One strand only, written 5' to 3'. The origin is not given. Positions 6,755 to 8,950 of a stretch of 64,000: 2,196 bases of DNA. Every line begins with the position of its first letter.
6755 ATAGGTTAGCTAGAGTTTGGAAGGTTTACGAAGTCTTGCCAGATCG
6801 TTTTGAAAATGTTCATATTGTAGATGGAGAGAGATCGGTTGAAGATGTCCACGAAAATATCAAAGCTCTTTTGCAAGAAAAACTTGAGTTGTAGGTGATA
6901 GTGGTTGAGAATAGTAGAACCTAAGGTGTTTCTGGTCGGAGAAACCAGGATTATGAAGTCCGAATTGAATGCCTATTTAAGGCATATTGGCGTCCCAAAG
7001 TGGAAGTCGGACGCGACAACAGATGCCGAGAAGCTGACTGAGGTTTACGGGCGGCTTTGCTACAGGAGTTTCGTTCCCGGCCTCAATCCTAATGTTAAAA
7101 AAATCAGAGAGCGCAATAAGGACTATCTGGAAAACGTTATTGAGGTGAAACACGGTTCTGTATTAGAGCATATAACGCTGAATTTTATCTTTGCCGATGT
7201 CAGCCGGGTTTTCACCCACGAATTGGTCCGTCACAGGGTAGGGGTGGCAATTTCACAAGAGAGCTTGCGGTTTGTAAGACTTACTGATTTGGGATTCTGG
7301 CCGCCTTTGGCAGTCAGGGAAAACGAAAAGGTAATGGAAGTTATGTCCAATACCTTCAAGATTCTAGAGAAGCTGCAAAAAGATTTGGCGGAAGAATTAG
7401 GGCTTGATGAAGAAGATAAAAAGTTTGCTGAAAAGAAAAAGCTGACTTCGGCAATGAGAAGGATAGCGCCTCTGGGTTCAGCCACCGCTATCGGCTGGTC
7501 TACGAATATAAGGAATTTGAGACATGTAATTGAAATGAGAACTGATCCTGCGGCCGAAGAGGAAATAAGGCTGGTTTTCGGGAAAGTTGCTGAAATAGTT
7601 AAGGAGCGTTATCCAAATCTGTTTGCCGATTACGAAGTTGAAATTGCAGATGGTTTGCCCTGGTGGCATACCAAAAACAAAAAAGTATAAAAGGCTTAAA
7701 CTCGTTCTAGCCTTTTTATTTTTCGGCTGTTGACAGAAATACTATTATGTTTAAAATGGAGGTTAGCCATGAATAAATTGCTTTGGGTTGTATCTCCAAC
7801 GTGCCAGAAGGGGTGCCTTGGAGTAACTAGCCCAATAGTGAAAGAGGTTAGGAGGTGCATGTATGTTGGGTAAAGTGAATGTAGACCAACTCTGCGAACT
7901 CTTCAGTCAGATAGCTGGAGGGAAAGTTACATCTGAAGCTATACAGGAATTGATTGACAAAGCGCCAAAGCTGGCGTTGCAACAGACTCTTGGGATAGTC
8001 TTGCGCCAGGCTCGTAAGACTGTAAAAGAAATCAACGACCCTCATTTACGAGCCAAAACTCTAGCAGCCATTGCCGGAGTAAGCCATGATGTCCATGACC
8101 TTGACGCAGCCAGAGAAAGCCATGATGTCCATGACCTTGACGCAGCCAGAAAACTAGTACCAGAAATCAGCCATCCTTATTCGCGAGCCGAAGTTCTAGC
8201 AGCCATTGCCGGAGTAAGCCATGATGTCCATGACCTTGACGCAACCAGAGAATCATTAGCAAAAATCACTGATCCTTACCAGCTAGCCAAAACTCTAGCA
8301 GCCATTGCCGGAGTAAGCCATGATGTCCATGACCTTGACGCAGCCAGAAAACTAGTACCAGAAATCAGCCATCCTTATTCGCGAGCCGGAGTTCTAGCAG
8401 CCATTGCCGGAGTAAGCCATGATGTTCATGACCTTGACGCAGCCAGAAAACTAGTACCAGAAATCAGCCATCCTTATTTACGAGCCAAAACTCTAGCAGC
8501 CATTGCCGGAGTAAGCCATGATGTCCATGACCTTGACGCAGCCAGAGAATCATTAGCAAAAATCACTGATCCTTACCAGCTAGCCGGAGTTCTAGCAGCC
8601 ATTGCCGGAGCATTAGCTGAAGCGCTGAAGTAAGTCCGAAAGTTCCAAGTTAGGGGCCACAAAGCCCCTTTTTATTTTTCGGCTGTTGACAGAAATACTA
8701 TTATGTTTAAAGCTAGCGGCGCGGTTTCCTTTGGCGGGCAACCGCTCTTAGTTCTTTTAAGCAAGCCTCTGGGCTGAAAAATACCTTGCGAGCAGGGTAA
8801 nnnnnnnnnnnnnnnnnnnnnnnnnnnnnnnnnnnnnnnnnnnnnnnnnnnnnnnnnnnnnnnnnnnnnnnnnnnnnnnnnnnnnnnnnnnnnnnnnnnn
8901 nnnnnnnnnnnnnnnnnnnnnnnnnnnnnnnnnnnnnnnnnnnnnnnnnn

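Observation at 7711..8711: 956-bp cassette bounded by perfect 45-bp direct repeats; the left junction completes a -10 hexamer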

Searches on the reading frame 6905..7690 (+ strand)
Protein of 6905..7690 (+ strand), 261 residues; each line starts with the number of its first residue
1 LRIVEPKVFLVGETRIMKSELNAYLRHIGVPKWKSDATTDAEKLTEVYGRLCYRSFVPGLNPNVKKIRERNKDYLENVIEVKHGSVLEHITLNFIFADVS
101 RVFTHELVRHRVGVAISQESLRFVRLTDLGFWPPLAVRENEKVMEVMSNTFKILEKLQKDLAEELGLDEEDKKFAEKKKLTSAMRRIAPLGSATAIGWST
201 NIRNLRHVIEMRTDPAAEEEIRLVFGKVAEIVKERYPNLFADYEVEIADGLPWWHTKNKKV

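Call 8: find_encoding_contigs(protein=window:6905-7690:+, flank=6000, max_places=10)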
Protein window:6905-7690:+ (261 aa): 2 contigs read that carry it; 2 places shown.
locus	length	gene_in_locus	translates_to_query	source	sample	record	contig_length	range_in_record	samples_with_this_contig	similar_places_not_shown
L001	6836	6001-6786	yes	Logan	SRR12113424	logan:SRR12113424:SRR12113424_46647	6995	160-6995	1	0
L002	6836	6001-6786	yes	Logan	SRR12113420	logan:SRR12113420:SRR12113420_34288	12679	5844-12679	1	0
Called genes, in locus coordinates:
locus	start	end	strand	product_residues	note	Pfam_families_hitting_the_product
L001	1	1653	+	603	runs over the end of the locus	?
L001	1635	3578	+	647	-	PF02518:HATPase_c, PF00204:DNA_gyraseB, PF01751:Toprim, PF00986:DNA_gyraseB_C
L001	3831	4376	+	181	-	PF02357:NusG, PF00467:KOW (weak)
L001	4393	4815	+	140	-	PF03946:Ribosomal_L11_N, PF00298:Ribosomal_L11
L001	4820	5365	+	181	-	PF00383:dCMP_cyt_deam_1, PF14437:MafB19-deam (weak)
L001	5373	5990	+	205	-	PF01712:dNK (weak), PF02223:Thymidylate_kin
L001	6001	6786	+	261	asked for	PF02511:Thy1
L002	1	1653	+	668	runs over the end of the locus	PF03483:B3_4, PF03484:B5, PF17759:tRNA_synthFbeta, PF03147:FDX-ACB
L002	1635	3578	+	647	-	PF02518:HATPase_c, PF00204:DNA_gyraseB, PF01751:Toprim, PF00986:DNA_gyraseB_C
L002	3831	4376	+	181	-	PF02357:NusG, PF00467:KOW (weak)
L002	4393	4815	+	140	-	PF03946:Ribosomal_L11_N, PF00298:Ribosomal_L11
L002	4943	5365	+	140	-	PF00383:dCMP_cyt_deam_1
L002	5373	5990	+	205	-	PF01712:dNK (weak), PF02223:Thymidylate_kin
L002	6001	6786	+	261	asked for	PF02511:Thy1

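Call 13: find_related_loci(query=window:6905-7690:+, collection=genome_contigs, flank=6000)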
Query window:6905-7690:+ (261 aa) in genome_contigs; peptide patterns used: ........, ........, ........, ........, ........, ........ (x = any residue, [..] = any of these).
105 stretches matched a pattern, but none encodes a relative of the query by tblastn (E <= 1e-3).

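Call 20: search_protein_families(library=pfam, proteins=[window:6905-7690:+], max_evalue=1)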
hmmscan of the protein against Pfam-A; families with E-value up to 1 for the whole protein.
window:6905-7690:+ (261 aa): 1 family
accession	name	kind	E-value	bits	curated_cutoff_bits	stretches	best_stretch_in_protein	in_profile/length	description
PF02511.20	Thy1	-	1.1e-38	133.4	24.8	1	37-238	5-191/191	Thymidylate synthase complementing protein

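Call 40: find_homologous_proteins(query=window:6905-7690:+, max_evalue=1e-40)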
Query window:6905-7690:+ (261 aa): 6979 proteins with E <= 1e-40 among 8000 candidates; the best 120 are listed.
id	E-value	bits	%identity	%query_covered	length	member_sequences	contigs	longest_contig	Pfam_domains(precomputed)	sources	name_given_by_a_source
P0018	2.1e-169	579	100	100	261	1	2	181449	PF02511.21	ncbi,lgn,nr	ncbi:MAG: FAD-dependent thymidylate synthase [Candidatus Nealsonbacteria bacterium]|nr:FAD-dependent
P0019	3.3e-132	458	77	100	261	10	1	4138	PF02511.21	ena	-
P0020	1.8e-130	452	77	100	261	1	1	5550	PF02511.21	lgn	-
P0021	6.7e-126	437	74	100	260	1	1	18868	PF02511.21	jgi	-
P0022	8.6e-119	414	72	100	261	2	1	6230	PF02511.21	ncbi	-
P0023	1.0e-118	413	73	100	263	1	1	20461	PF02511.21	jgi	jgi:thymidylate synthase (FAD)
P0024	2.1e-118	412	69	100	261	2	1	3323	PF02511.21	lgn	-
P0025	8.2e-118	411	71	100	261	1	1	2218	PF02511.21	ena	-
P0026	2.6e-117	409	70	100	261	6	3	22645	PF02511.21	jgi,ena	-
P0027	4.4e-117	408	71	100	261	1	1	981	PF02511.21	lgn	-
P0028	5.2e-117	408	69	100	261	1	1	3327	PF02511.21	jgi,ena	-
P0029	5.3e-117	408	69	100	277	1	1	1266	PF02511.21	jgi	jgi:thymidylate synthase (FAD)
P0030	1.6e-116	406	69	100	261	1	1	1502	PF02511.21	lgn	-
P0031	1.5e-115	403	69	100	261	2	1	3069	PF02511.21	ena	-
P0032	4.4e-115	402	70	100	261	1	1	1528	PF02511.21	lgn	-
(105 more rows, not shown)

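Call 46: find_encoding_contigs(protein=P0020, flank=5000, max_places=3)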
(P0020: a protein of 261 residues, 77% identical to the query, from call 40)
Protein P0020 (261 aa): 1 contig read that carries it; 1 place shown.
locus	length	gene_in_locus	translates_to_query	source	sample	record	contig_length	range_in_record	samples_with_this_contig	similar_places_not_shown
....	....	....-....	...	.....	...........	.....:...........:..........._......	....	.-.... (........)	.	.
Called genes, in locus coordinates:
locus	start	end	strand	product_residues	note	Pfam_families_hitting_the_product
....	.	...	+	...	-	?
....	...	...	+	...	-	-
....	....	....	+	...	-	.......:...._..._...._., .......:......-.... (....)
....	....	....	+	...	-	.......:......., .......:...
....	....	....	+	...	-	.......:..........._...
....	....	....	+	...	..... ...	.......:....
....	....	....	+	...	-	-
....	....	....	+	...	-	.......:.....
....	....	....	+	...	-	-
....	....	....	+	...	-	?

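Call 47: find_encoding_contigs(protein=P0019, flank=5000, max_places=3)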
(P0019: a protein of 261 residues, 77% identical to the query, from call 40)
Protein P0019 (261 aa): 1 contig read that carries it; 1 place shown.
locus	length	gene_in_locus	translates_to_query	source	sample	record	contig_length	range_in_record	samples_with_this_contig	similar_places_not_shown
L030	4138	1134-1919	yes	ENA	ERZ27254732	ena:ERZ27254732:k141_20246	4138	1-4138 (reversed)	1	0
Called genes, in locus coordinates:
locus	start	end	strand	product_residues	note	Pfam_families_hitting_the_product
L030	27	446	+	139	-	PF00692:dUTPase, PF22769:DCD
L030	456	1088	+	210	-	PF02223:Thymidylate_kin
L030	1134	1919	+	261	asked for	PF02511:Thy1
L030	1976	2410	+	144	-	-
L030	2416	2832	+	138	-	PF00293:NUDIX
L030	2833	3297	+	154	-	-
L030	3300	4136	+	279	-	?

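Call 48: find_encoding_contigs(protein=P0021, flank=5000, max_places=3)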
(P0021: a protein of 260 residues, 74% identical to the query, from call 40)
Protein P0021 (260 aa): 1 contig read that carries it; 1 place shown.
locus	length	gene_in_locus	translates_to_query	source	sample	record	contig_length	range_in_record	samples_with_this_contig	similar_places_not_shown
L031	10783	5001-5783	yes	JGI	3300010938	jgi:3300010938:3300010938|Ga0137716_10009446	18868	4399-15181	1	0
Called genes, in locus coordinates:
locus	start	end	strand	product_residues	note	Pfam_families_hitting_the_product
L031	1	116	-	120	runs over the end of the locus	-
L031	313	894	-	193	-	PF00889:EF_TS, PF25025:EF-Ts_N (weak)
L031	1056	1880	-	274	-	PF00318:Ribosomal_S2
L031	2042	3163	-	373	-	PF13439:Glyco_transf_4, PF13579:Glyco_trans_4_4, PF20706:GT4-conflict (weak), PF00534:Glycos_transf_1, PF13692:Glyco_trans_1_4, PF13524:Glyco_trans_1_2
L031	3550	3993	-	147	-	PF01661:Macro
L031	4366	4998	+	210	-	PF01712:dNK (weak), PF02223:Thymidylate_kin, PF13238:AAA_18 (weak)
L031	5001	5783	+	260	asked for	PF02511:Thy1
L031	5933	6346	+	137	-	-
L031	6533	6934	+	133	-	PF00293:NUDIX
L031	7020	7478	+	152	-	-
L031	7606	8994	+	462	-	PF02934:GatB_N, PF02637:GatB_Yqey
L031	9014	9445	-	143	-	-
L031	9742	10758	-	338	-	PF00044:Gp_dh_N, PF02800:Gp_dh_C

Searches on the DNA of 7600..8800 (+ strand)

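Call 56: search_rna_families(source=window, start=7600, end=8800, threshold=evalue, max_evalue=1)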
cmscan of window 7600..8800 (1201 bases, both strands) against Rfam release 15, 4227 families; matches with E-value up to 1: 0.
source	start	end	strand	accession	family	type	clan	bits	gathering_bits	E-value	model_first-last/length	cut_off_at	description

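Call 90: search_dna_similar(query=window:7600-8800:+, collection=plasmids, mode=distant, max_evalue=0.001, max_rows=10)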
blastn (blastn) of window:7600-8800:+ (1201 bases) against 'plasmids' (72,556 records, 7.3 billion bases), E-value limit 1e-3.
No match.
